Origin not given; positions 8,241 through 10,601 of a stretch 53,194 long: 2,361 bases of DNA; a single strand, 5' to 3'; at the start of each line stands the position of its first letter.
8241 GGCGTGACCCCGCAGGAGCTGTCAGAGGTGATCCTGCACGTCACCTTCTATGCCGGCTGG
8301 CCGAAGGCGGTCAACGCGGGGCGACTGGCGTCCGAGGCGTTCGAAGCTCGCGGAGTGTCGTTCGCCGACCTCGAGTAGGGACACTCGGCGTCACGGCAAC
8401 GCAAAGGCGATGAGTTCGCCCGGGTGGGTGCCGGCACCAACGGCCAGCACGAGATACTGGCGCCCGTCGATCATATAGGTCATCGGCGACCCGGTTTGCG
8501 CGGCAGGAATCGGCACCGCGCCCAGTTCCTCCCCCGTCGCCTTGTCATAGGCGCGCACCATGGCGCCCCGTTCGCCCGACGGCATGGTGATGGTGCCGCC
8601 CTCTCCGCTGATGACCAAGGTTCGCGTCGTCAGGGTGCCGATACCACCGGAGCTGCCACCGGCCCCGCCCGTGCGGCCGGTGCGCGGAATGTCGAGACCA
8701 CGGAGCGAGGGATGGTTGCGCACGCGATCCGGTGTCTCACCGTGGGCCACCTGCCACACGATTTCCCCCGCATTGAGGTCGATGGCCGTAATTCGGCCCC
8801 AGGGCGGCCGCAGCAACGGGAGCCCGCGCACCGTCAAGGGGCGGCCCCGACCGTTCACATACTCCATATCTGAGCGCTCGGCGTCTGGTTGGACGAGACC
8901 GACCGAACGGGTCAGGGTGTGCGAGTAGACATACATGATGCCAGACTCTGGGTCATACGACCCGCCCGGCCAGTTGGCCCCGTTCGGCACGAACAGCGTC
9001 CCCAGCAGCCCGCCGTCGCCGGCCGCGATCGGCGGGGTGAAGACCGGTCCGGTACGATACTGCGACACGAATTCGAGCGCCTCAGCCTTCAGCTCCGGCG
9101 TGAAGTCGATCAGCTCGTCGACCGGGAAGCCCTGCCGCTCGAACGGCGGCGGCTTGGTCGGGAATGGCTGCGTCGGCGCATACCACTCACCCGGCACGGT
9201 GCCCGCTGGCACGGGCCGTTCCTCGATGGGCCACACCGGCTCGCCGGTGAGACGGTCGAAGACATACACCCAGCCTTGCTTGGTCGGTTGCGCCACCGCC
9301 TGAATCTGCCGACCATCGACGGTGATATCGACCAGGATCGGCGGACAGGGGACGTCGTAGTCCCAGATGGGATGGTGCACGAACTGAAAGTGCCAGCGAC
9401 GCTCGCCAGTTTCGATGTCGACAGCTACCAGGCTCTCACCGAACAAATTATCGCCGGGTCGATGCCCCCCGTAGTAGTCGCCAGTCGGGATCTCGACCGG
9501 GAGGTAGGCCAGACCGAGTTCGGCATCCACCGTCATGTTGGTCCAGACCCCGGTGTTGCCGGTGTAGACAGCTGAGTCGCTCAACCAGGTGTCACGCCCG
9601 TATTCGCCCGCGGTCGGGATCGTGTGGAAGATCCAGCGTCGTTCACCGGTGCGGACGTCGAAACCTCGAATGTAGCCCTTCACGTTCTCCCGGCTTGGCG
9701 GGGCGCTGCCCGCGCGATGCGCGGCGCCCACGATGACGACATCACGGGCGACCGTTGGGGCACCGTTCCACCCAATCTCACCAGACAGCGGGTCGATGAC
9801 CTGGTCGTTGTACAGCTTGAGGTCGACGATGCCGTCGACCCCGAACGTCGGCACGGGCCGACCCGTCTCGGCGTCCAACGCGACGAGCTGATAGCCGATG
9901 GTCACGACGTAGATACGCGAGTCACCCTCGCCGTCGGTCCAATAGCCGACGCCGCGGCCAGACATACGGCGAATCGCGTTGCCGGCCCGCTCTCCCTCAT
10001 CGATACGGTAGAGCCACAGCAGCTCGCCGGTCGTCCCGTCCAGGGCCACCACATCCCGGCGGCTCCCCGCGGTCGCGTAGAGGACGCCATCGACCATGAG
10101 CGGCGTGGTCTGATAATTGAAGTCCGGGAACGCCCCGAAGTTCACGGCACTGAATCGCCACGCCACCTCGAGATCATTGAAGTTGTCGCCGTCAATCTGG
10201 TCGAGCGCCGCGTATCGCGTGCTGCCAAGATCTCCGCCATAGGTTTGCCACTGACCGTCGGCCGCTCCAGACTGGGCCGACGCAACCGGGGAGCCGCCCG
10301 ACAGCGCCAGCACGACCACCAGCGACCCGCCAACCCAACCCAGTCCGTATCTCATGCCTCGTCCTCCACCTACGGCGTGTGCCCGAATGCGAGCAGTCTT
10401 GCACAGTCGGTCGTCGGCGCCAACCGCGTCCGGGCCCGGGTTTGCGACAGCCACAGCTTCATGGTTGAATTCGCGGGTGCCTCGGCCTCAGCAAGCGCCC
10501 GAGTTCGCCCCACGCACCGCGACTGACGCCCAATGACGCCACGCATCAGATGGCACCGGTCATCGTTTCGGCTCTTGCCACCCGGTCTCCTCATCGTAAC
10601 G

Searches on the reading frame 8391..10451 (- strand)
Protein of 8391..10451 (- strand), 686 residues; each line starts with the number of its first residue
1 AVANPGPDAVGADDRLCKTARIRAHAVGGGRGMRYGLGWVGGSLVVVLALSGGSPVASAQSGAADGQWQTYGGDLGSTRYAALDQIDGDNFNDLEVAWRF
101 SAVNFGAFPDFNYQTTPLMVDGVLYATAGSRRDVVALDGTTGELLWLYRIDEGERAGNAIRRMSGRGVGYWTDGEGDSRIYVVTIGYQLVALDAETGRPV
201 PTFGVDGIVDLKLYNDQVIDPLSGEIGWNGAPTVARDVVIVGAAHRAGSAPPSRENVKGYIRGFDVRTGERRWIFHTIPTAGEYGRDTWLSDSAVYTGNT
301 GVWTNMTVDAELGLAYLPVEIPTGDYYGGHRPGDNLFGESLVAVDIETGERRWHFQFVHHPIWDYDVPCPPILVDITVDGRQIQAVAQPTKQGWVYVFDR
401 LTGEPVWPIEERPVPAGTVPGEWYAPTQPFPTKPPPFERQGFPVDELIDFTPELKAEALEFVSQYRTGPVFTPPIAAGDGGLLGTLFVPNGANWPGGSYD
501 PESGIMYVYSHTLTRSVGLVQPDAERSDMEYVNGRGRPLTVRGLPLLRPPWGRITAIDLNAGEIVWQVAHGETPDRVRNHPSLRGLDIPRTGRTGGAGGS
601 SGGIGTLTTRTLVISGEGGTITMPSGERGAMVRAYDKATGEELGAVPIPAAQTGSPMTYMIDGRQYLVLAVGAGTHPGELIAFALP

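Call 10: search_protein_families(library=pfam, max_evalue=0.001, proteins=[window:8391-10451:-])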
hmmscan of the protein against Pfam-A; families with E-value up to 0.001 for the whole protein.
window:8391-10451:- (686 aa): 3 families
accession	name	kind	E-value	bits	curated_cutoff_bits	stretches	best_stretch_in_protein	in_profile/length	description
PF01011.28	PQQ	-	1.8e-178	595.4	26.7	1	68-666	1-594/595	Glucose/ethanol/alcohol dehydrogenase, beta-propeller domain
PF13360.13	PQQ_2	-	4.7e-19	69.4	27.6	2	92-198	91-190/233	Outer membrane protein assembly factor BamB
PF23727.1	Beta-prop_FAM234A_B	-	0.00056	19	26.4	0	92-151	273-332/467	FAM234A/B beta-propeller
